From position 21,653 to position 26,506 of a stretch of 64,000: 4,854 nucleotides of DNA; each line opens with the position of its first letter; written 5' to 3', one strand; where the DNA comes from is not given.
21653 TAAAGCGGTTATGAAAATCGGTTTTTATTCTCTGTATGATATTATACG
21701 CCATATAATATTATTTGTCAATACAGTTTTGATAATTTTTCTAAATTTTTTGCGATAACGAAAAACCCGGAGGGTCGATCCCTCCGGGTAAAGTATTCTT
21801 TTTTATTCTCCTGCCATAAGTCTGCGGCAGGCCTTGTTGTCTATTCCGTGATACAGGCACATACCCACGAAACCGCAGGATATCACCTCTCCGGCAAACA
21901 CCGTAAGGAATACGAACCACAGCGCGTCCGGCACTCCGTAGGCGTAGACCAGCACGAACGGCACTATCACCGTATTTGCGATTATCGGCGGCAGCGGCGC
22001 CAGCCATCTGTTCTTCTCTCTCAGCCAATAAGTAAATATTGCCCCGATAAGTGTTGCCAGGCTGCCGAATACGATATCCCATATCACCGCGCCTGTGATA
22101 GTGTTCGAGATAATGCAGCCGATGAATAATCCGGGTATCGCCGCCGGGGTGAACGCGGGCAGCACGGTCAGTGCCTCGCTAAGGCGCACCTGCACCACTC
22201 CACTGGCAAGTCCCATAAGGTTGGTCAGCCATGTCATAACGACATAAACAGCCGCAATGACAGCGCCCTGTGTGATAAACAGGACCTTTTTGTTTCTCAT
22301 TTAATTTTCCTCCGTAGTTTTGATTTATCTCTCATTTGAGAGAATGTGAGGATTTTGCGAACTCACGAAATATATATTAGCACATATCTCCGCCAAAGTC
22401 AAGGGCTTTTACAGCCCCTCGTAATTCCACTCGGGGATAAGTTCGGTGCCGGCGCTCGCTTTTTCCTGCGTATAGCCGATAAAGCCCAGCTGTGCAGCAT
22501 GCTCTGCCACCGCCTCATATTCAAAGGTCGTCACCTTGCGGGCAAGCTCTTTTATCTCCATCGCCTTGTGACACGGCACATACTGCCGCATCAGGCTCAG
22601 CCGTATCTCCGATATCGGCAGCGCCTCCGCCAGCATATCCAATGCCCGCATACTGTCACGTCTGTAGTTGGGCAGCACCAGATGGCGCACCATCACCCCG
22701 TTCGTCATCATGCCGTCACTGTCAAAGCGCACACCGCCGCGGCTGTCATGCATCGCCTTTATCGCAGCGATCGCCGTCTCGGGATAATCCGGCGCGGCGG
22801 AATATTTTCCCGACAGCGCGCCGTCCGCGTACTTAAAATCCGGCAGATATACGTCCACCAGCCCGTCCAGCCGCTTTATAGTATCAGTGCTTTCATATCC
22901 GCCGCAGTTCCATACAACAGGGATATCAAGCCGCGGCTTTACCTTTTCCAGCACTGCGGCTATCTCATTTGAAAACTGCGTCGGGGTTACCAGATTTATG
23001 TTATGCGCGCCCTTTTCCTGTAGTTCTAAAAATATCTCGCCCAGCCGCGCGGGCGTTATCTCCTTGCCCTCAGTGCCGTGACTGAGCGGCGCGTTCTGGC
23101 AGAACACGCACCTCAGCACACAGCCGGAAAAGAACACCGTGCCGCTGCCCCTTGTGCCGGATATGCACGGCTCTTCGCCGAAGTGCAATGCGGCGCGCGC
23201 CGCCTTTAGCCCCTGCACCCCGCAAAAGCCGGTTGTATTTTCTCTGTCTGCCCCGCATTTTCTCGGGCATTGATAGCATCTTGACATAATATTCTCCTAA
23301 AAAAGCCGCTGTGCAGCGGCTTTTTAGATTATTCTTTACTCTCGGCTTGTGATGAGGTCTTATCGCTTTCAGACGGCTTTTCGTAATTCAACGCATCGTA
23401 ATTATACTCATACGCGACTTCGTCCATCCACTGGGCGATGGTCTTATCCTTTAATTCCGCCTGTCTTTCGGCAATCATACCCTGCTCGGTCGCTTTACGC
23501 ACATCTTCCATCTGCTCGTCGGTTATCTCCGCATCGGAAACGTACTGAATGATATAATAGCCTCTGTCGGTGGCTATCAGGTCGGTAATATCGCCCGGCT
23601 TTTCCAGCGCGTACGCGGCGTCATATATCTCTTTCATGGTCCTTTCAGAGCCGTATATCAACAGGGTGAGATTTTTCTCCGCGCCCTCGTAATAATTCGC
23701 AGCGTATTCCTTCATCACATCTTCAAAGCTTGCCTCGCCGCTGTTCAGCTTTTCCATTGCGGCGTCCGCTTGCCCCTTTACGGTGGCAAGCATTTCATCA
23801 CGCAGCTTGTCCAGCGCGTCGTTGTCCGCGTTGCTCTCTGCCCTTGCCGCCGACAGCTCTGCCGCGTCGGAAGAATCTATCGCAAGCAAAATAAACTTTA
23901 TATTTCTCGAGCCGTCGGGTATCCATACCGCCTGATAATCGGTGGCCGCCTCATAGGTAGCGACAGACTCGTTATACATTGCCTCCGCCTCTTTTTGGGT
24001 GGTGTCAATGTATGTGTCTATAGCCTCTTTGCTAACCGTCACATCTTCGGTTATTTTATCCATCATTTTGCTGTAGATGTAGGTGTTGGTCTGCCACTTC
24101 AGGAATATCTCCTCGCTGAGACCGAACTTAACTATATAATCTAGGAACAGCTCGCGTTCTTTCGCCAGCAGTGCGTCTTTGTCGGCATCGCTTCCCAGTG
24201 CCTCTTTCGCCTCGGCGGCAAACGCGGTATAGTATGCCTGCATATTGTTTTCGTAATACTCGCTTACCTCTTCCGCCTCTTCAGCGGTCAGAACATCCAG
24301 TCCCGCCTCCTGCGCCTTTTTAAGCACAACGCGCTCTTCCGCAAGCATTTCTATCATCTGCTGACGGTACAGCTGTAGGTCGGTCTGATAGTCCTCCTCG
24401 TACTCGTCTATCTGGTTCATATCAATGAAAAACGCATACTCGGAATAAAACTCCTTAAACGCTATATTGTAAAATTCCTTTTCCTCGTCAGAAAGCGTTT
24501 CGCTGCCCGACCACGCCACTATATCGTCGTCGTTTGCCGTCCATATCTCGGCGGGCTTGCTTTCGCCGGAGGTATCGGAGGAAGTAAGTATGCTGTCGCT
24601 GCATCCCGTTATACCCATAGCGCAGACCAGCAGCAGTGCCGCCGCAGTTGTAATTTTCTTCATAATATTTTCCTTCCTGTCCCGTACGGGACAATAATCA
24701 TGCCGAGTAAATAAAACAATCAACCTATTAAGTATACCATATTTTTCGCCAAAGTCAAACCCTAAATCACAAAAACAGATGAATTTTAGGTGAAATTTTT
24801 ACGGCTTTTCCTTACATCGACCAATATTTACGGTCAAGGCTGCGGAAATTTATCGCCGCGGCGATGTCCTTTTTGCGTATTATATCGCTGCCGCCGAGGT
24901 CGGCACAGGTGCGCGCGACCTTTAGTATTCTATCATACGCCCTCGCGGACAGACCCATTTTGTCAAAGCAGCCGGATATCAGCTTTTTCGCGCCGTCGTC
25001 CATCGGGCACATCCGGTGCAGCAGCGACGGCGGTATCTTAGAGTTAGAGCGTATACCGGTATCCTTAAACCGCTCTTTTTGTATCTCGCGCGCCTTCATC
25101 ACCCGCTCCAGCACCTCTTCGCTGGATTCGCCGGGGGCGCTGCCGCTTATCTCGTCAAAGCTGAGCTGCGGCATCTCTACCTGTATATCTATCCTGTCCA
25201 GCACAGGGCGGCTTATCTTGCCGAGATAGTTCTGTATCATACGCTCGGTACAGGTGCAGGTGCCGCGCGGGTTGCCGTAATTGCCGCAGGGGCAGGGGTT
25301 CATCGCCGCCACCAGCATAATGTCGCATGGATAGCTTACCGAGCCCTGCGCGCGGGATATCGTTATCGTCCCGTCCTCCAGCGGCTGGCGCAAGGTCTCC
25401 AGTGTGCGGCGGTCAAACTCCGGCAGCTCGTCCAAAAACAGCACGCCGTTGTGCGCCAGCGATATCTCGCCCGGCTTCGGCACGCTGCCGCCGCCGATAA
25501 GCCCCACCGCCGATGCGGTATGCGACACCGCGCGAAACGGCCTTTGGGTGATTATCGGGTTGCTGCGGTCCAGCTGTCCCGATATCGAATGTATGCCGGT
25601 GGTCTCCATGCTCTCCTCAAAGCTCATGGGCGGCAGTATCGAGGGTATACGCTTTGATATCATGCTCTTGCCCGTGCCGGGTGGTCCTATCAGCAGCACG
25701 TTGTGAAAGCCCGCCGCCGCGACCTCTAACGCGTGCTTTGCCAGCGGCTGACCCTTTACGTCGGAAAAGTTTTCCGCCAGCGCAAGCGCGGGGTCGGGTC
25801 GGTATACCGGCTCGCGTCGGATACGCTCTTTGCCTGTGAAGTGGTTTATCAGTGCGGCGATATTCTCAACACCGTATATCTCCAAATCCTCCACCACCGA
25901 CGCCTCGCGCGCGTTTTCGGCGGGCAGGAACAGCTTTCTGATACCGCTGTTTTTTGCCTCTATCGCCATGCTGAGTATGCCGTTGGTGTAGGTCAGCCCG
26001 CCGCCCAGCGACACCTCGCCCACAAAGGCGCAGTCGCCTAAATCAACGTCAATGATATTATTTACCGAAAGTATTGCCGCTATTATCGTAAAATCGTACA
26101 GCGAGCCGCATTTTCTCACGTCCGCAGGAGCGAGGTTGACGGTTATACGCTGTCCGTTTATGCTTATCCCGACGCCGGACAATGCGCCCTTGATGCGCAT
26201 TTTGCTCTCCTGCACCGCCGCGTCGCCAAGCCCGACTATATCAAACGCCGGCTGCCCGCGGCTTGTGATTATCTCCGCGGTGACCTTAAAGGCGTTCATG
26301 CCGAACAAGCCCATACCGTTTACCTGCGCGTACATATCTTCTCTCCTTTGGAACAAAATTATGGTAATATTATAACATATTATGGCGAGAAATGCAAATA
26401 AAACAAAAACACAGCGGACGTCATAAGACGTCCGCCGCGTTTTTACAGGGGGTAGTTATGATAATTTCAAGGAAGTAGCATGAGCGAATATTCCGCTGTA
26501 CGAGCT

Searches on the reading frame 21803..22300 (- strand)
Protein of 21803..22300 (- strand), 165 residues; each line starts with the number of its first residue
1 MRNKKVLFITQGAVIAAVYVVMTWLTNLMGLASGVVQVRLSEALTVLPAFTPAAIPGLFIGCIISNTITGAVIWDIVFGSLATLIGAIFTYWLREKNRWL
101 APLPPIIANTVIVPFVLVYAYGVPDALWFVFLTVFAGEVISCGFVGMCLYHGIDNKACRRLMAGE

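Call 15: search_protein_families(library=pfam, proteins=[window:21803-22300:-], max_evalue=0.00001)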
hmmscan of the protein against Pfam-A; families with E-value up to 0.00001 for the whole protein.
window:21803-22300:- (165 aa): 1 family
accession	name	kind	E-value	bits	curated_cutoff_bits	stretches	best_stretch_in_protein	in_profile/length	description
PF06177.16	QueT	-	6.2e-46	156.6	33.7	1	9-153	1-139/141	QueT transporter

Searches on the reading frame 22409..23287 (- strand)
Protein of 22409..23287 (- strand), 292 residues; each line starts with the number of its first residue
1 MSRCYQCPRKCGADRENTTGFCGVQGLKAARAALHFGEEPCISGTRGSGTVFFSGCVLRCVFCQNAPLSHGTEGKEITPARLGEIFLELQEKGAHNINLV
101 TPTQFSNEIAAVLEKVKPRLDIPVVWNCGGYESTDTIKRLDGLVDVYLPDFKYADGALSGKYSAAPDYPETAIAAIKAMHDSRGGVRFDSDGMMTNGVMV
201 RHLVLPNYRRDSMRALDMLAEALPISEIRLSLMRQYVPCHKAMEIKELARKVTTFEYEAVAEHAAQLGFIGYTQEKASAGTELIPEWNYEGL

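Call 15: search_protein_families(library=pfam, proteins=[window:22409-23287:-], max_evalue=0.00001)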
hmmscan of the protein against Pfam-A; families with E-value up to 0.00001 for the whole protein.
window:22409-23287:- (292 aa): 2 families
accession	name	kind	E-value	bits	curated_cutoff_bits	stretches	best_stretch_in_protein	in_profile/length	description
PF04055.27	Radical_SAM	-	5.4e-08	33.6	29.5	1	51-182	2-139/166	Radical SAM superfamily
PF13353.11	Fer4_12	-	2.8e-06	28.1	22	1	44-146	5-101/137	4Fe-4S single cluster domain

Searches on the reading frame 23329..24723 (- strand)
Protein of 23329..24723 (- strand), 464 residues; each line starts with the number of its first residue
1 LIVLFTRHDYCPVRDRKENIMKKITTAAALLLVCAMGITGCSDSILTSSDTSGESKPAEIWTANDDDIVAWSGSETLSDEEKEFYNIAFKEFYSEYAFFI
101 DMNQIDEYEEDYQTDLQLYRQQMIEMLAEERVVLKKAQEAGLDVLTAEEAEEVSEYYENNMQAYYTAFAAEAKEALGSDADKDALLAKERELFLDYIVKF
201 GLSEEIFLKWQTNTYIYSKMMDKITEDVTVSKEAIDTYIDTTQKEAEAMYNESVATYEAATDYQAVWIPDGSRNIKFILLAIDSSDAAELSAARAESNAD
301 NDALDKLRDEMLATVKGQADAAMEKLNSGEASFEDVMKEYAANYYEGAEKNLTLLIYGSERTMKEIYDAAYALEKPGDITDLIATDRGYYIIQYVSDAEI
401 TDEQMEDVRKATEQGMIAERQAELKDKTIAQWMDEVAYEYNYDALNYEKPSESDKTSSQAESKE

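Call 15: search_protein_families(library=pfam, proteins=[window:23329-24723:-], max_evalue=0.00001)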
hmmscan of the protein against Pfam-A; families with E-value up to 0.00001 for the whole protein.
window:23329-24723:- (464 aa): 1 family
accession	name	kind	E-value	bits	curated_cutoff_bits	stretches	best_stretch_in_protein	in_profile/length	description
PF00639.27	Rotamase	-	1e-07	33.2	21.7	1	310-393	13-94/97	PPIC-type PPIASE domain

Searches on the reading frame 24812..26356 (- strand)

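Call 15: search_protein_families(library=pfam, proteins=[window:24812-26356:-], max_evalue=0.00001)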
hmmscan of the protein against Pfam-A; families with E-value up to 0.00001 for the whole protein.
window:24812-26356:- (514 aa): 7 families
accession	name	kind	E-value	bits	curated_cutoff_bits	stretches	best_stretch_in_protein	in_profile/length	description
PF01078.27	Mg_chelatase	-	4.1e-92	307.7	20.3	1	197-401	2-205/207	Magnesium chelatase, subunit ChlI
PF13541.12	ChlI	-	1.2e-31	109.6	27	1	28-148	2-121/121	Subunit ChlI of Mg-chelatase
PF13335.12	Mg_chelatase_C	-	1.1e-29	103.3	26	1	409-505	1-94/94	Magnesium chelatase, subunit ChlI C-terminal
PF07728.20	AAA_5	-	7e-10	39.5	22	1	219-356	1-125/139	AAA domain (dynein-related subfamily)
PF00493.29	MCM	-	3.6e-09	36.5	23.3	0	294-362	113-180/224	MCM P-loop domain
PF00158.32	Sigma54_activat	-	7.5e-07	29.4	20.2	0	290-353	81-142/168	Sigma-54 interaction domain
PF05362.19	Lon_C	-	8.7e-06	25.9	21.1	0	70-171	95-200/205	Lon protease (S16) C-terminal proteolytic domain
